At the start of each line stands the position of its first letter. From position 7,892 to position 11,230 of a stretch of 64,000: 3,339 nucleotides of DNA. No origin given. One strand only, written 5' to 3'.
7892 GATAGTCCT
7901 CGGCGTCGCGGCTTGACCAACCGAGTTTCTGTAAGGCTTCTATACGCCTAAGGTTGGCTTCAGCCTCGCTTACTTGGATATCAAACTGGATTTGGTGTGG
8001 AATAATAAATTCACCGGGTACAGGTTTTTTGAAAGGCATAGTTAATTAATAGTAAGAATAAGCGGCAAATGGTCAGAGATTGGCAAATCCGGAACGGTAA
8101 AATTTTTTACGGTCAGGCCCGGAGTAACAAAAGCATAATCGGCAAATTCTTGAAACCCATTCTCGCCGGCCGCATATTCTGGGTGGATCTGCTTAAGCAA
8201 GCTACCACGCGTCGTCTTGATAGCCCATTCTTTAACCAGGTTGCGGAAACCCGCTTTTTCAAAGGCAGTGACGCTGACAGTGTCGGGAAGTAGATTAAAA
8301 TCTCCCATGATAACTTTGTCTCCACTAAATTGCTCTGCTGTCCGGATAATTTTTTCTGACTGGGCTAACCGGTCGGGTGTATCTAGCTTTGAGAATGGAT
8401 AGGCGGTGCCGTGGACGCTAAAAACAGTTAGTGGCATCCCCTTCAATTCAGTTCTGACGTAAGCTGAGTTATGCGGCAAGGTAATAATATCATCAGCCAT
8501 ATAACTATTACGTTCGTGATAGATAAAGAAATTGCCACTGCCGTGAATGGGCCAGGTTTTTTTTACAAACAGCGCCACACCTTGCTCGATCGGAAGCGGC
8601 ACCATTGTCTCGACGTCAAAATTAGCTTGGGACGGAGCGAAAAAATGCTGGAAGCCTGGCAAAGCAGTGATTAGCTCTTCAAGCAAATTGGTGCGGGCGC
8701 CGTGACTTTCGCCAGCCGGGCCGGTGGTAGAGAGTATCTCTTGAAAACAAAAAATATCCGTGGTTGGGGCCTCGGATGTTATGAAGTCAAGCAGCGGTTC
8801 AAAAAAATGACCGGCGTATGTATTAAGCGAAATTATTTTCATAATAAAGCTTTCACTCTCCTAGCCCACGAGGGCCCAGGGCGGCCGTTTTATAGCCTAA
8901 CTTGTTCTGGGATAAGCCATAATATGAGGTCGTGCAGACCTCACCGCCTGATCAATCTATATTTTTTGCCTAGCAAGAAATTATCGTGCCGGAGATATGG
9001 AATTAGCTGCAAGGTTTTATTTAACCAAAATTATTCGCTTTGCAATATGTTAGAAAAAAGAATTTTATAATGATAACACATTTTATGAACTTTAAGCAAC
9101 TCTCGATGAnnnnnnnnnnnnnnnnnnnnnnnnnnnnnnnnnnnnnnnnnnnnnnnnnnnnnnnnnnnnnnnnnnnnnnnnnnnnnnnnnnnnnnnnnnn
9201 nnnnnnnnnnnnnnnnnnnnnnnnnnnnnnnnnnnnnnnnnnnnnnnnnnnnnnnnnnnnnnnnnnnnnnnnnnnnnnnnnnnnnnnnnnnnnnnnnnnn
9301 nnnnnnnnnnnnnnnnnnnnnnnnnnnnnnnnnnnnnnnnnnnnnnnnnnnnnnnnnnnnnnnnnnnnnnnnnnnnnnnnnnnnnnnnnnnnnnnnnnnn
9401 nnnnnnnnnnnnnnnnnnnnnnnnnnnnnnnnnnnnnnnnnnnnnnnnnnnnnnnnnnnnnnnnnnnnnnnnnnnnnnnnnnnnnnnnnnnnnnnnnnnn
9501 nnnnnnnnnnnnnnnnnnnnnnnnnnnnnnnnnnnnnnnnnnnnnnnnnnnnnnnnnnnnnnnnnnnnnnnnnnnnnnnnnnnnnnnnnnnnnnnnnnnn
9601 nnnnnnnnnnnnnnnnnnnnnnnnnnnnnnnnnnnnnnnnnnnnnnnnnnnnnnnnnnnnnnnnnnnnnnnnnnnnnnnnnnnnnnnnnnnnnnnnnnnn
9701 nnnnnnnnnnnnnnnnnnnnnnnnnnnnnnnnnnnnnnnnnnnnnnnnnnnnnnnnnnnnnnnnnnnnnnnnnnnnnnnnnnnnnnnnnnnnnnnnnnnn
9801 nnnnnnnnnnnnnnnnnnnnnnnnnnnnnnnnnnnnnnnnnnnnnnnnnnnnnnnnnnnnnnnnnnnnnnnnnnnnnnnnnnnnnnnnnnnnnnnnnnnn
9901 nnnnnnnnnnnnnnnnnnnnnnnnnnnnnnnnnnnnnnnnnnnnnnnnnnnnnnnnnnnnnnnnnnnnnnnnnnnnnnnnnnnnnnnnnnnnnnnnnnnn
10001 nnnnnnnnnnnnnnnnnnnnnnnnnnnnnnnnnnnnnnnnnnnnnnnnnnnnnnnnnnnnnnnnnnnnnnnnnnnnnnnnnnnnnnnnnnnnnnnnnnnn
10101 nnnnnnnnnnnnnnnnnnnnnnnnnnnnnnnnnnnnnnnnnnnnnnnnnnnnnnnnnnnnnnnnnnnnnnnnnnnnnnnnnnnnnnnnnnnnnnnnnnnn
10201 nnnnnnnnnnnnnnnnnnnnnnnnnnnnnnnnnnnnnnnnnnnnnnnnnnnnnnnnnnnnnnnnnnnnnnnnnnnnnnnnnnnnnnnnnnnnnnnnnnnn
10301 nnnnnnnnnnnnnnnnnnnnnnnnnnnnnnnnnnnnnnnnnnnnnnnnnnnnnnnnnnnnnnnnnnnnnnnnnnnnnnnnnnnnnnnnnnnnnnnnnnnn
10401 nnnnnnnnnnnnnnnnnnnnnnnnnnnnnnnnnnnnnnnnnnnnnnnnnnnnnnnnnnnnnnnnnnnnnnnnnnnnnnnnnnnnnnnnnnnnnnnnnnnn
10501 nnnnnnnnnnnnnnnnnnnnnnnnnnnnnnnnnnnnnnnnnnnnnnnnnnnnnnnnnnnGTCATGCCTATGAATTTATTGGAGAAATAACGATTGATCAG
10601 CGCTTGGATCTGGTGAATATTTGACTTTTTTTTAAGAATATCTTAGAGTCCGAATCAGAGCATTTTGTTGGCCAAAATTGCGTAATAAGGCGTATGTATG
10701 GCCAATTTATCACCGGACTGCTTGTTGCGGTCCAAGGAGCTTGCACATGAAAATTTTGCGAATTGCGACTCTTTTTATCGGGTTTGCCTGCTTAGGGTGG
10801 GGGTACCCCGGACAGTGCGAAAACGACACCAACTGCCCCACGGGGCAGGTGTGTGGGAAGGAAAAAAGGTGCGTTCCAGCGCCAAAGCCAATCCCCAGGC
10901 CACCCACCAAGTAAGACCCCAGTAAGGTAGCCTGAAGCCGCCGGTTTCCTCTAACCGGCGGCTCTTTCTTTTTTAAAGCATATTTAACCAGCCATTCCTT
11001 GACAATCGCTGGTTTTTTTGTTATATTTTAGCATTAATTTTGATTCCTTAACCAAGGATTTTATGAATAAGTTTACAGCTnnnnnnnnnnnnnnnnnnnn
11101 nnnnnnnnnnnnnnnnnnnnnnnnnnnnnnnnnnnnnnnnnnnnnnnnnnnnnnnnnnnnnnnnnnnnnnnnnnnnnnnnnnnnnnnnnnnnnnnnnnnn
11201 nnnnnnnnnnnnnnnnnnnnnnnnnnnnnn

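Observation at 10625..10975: Strongly expressed small secreted Cys-rich peptide (C-X5-C-X5-C-X5-C) immediately upstream of the adaptor-RND pair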

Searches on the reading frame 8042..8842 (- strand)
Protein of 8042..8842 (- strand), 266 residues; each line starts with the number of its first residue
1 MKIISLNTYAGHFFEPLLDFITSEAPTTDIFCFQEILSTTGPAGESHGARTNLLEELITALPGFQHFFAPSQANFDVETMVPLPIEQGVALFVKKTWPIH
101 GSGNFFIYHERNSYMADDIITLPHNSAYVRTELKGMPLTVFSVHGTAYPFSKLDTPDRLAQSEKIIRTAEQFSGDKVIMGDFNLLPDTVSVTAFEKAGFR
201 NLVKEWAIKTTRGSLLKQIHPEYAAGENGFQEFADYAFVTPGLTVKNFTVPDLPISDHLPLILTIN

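Call 9: search_protein_families(library=pfam, proteins=[window:8042-8842:-], max_evalue=0.01)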
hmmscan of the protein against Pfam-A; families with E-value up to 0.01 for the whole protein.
window:8042-8842:- (266 aa): 1 family
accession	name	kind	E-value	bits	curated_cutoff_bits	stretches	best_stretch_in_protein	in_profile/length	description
PF03372.29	Exo_endo_phos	-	4.5e-10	40.1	24.5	1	7-258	4-225/225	Endonuclease/Exonuclease/phosphatase family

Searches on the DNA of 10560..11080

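Call 66: search_rna_families(source=window, start=10560, end=11080, threshold=evalue, max_evalue=1)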
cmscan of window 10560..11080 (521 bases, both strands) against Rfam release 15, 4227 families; matches with E-value up to 1: 1.
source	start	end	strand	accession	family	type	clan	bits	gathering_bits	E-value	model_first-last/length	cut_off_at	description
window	10935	11019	+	RF02450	ncr1175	Gene; sRNA;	-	20.5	60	0.27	1-110/110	no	Bacillus sRNA ncr1175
